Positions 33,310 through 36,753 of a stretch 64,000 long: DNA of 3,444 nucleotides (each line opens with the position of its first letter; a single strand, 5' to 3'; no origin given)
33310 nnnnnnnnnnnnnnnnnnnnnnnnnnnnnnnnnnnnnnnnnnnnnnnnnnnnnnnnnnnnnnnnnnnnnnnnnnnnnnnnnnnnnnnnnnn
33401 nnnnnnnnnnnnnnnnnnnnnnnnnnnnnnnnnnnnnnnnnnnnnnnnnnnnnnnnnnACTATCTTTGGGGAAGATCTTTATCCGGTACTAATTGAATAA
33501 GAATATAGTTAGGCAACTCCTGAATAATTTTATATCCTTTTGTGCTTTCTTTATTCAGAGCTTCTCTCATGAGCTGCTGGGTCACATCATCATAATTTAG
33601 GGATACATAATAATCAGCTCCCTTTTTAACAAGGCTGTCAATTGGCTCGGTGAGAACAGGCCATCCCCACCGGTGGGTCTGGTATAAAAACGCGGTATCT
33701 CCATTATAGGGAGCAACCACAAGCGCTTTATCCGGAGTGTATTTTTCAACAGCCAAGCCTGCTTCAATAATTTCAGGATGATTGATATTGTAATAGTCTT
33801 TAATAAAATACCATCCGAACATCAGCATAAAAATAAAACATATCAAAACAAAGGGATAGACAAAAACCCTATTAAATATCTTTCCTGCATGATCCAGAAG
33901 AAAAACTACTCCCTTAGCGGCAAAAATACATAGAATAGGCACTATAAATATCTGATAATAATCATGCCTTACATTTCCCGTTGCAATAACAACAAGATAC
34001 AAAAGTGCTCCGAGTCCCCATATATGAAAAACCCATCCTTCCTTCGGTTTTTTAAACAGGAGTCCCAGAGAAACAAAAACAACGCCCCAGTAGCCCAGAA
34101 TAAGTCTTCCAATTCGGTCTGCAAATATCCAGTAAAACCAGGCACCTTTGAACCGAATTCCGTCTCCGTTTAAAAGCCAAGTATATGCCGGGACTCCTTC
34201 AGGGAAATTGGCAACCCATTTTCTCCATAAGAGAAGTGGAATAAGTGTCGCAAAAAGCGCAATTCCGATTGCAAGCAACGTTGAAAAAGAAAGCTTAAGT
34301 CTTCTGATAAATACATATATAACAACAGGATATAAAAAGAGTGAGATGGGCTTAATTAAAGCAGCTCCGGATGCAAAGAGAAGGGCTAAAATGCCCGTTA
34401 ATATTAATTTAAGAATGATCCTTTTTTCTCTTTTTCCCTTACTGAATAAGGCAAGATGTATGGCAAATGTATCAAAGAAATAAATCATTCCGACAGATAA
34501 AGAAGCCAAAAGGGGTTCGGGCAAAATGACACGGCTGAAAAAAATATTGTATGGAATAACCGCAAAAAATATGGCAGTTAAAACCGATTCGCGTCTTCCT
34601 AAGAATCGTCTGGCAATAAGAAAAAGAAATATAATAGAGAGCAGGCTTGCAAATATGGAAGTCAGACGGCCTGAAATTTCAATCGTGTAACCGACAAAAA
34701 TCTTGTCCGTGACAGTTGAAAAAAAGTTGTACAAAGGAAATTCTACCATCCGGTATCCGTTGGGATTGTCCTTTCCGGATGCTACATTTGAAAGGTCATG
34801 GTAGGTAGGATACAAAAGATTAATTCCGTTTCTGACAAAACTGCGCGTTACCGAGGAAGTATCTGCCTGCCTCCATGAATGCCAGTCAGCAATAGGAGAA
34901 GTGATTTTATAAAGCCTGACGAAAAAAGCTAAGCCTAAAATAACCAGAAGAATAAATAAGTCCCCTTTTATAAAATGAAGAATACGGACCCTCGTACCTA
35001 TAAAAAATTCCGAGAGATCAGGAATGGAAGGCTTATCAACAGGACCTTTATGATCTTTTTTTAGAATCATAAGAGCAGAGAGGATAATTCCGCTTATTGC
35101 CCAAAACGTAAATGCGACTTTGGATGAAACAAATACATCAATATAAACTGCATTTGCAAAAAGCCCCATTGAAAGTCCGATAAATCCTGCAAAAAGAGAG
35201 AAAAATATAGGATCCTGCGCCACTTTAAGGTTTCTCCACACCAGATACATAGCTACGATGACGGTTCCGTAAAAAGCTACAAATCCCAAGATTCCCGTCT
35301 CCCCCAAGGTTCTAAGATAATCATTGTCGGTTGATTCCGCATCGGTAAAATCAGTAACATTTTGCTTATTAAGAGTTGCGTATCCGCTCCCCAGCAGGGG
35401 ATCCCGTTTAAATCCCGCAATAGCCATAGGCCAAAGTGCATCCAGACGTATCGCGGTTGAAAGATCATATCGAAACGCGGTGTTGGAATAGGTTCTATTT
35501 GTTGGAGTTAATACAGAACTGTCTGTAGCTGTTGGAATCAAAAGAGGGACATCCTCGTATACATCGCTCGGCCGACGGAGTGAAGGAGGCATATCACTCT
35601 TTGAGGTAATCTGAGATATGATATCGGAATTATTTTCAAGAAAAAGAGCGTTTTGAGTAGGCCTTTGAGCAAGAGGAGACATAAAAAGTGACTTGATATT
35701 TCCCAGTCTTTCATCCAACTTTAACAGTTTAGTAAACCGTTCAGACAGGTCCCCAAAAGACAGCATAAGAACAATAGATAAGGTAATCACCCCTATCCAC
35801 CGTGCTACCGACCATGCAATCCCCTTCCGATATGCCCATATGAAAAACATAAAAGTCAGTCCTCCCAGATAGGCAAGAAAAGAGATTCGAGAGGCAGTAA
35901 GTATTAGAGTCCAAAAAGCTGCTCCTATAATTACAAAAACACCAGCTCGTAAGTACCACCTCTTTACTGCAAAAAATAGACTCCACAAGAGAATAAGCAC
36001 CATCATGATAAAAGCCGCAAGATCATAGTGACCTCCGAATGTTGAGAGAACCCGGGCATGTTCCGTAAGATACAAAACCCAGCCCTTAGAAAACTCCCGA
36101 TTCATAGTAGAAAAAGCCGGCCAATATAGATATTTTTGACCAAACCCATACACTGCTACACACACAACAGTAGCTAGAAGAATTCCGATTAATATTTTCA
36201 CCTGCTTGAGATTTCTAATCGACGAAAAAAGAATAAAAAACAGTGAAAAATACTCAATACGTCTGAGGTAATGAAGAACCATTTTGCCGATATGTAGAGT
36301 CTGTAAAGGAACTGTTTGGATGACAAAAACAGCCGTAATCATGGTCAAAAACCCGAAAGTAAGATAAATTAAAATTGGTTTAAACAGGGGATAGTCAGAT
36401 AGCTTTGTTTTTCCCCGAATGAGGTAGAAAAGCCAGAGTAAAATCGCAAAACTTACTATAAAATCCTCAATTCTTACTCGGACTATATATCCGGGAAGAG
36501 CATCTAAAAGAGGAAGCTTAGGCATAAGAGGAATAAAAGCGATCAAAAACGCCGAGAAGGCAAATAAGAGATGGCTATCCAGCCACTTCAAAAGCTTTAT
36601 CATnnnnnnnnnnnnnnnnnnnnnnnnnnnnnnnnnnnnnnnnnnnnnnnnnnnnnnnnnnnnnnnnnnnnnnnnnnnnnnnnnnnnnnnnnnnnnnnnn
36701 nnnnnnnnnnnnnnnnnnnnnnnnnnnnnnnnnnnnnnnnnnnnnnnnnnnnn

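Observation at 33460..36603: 1047-aa fusion of an O-antigen ligase/polymerase-like (Wzy_C) domain to an ArnT/PMT-like GT-C glycosyltransferase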

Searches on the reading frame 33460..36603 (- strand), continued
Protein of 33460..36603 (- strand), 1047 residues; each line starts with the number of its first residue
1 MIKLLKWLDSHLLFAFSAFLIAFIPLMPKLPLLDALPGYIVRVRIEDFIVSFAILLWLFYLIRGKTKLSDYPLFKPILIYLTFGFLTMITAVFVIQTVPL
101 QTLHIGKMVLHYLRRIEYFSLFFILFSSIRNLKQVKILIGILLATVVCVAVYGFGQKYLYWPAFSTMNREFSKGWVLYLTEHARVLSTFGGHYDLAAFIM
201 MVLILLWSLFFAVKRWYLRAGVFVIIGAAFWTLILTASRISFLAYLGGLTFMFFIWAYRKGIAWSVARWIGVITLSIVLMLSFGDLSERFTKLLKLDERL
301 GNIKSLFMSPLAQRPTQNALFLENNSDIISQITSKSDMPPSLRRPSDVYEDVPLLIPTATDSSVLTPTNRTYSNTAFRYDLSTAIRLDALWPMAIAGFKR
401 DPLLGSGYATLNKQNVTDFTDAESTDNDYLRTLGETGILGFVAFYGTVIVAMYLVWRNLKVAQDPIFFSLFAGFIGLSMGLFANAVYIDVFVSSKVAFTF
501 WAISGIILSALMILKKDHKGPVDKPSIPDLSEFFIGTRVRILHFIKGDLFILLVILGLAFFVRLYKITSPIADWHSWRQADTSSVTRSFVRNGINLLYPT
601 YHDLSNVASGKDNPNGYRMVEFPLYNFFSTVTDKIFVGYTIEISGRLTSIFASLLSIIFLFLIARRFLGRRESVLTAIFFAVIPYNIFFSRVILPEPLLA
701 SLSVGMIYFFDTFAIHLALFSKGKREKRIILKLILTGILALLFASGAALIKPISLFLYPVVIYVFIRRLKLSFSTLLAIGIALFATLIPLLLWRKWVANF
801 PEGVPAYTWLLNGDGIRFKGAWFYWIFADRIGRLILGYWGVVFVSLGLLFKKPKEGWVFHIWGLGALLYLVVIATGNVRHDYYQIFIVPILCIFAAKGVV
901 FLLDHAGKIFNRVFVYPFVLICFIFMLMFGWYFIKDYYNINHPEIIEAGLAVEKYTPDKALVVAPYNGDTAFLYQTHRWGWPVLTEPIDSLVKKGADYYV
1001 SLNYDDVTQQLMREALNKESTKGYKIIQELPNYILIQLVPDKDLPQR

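Call 45: search_protein_families(library=pfam, proteins=[L062:7953-9572:+, L062:9548-10981:+, L037:7938-9383:+, L037:9387-10829:+, P0055, P0122], max_evalue=0.1)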
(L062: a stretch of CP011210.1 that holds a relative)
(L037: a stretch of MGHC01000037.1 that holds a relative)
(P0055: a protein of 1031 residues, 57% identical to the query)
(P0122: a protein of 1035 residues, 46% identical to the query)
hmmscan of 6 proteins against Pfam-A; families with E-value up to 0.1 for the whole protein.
L062:7953-9572:+ (539 aa): 2 families
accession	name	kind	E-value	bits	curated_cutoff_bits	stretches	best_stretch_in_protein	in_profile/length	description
PF04932.20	Wzy_C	-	5e-13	49.5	31.7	2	401-464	80-149/149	O-Antigen ligase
PF04334.17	DUF478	-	0.026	15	25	1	162-229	2-66/68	Protein of unknown function (DUF478)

L062:9548-10981:+ (477 aa): 2 families
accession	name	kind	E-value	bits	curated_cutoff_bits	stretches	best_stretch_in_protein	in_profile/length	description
PF13231.12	PMT_2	-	1.3e-17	64.9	26.1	1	82-235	4-160/160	Dolichyl-phosphate-mannose-protein mannosyltransferase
PF02366.24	PMT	-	2.5e-12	47.3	22.7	1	64-209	47-198/245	Dolichyl-phosphate-mannose-protein mannosyltransferase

L037:7938-9383:+ (481 aa): 1 family
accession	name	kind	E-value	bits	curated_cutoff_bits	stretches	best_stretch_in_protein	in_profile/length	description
PF04932.20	Wzy_C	-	9.8e-12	45.3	31.7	1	242-404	4-149/149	O-Antigen ligase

L037:9387-10829:+ (480 aa): 2 families
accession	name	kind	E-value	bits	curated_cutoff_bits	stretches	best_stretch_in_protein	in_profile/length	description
PF13231.12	PMT_2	-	5.5e-15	56.4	26.1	1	103-243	22-160/160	Dolichyl-phosphate-mannose-protein mannosyltransferase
PF02366.24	PMT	-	0.00051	20.1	22.7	1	93-213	73-203/245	Dolichyl-phosphate-mannose-protein mannosyltransferase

P0055 (1031 aa): 3 families
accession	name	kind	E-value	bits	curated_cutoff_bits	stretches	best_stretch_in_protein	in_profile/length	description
PF04932.20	Wzy_C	-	5.3e-16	59.2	31.7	1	226-442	3-148/149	O-Antigen ligase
PF13231.12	PMT_2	-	7.7e-11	42.9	26.1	1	639-778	21-160/160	Dolichyl-phosphate-mannose-protein mannosyltransferase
PF02366.24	PMT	-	2.3e-06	27.8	22.7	1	634-759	77-205/245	Dolichyl-phosphate-mannose-protein mannosyltransferase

P0122 (1035 aa): 3 families
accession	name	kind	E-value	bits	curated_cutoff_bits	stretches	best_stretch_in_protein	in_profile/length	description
PF04932.20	Wzy_C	-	2.2e-08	34.4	31.7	1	399-461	80-148/149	O-Antigen ligase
PF02366.24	PMT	-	8.2e-07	29.3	22.7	1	643-771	83-208/245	Dolichyl-phosphate-mannose-protein mannosyltransferase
PF13231.12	PMT_2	-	0.0031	18.2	26.1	1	627-790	8-160/160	Dolichyl-phosphate-mannose-protein mannosyltransferase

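Call 73: search_protein_families(library=pfam, proteins=[L074:4074-7262:+, L079:317-3409:+, P0125, P0169, P0185], max_evalue=0.01)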
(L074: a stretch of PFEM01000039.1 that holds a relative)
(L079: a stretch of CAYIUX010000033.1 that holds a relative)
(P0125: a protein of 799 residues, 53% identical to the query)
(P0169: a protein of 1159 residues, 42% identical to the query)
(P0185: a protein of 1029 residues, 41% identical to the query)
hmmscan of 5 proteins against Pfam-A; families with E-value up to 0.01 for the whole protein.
L074:4074-7262:+ (1062 aa): 1 family
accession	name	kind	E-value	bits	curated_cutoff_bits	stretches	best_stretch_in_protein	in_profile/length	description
PF04932.20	Wzy_C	-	3.5e-05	24.1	31.7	2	250-315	2-70/149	O-Antigen ligase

L079:317-3409:+ (1030 aa): 0 families

P0125 (799 aa): 7 families
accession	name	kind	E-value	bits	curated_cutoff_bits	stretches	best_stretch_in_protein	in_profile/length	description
PF00535.33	Glycos_transf_2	-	4e-24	85.9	23.3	1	5-131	1-124/168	Glycosyl transferase family 2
PF13641.12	Glyco_tranf_2_3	-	2.7e-15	57.4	27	1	4-234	3-213/230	Glycosyltransferase like family 2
PF13231.12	PMT_2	-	4.3e-08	34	26.1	1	396-561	5-160/160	Dolichyl-phosphate-mannose-protein mannosyltransferase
PF13632.12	Glyco_trans_2_3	-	2.9e-07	30.9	27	1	88-281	1-172/198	Glycosyl transferase family group 2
PF02366.24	PMT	-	2.5e-05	24.4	22.7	1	391-534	59-197/245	Dolichyl-phosphate-mannose-protein mannosyltransferase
PF10111.15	Glyco_tranf_2_2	-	2.8e-05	24.2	27.3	1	30-107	27-103/276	Glycosyltransferase like family 2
PF13712.12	Glyco_tranf_2_5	-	0.00095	19.4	27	0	61-121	29-93/210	Glycosyltransferase like family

P0169 (1159 aa): 2 families
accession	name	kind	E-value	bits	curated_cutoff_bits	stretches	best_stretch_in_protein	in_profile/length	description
PF04932.20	Wzy_C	-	4.6e-09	36.7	31.7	1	237-443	6-149/149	O-Antigen ligase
PF00149.33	Metallophos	-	9.5e-05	23.3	21.5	1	944-1056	27-142/191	Calcineurin-like phosphoesterase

P0185 (1029 aa): 1 family
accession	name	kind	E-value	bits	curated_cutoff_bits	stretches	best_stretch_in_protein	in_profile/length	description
PF04932.20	Wzy_C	-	0.0027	18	31.7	1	230-445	3-148/149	O-Antigen ligase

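Call 76: find_encoding_contigs(protein=P0125, flank=8000, max_places=3)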
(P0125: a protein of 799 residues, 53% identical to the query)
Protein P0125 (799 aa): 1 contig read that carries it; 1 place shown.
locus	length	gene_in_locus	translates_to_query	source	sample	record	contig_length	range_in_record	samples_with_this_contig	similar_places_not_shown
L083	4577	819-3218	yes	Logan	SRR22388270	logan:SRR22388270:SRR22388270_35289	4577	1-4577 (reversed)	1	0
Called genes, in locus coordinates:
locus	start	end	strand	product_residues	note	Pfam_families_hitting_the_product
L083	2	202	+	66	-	?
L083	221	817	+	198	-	PF00132:Hexapep (weak), PF14602:Hexapep_2 (weak)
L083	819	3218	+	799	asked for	PF00535:Glycos_transf_2, PF13641:Glyco_tranf_2_3, PF13632:Glyco_trans_2_3 (weak), PF02366:PMT (weak), PF13231:PMT_2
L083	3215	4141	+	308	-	PF00535:Glycos_transf_2, PF13641:Glyco_tranf_2_3, PF13712:Glyco_tranf_2_5 (faint), PF13632:Glyco_trans_2_3 (weak)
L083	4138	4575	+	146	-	?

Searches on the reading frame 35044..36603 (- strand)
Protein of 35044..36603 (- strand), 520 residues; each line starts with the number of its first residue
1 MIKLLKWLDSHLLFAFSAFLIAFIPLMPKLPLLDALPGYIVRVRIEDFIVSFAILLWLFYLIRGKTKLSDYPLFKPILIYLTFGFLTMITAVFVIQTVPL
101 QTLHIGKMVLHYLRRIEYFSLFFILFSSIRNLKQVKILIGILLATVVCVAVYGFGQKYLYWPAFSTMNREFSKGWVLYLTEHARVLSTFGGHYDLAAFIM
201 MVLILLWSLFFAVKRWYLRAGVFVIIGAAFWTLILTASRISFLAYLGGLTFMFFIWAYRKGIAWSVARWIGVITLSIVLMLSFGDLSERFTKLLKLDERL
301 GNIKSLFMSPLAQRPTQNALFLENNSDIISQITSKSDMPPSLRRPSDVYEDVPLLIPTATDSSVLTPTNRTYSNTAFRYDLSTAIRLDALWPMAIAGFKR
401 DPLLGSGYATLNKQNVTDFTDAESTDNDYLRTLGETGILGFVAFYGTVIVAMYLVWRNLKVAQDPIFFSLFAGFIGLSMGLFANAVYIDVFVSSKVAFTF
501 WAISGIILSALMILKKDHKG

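Call 6: search_protein_families(library=pfam, proteins=[window:35044-36603:-], max_evalue=1)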
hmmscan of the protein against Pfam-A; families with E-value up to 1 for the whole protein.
window:35044-36603:- (520 aa): 1 family
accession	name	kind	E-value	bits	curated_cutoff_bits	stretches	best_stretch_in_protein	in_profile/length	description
PF04932.20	Wzy_C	-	1.1e-15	58.2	31.7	1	228-444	5-148/149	O-Antigen ligase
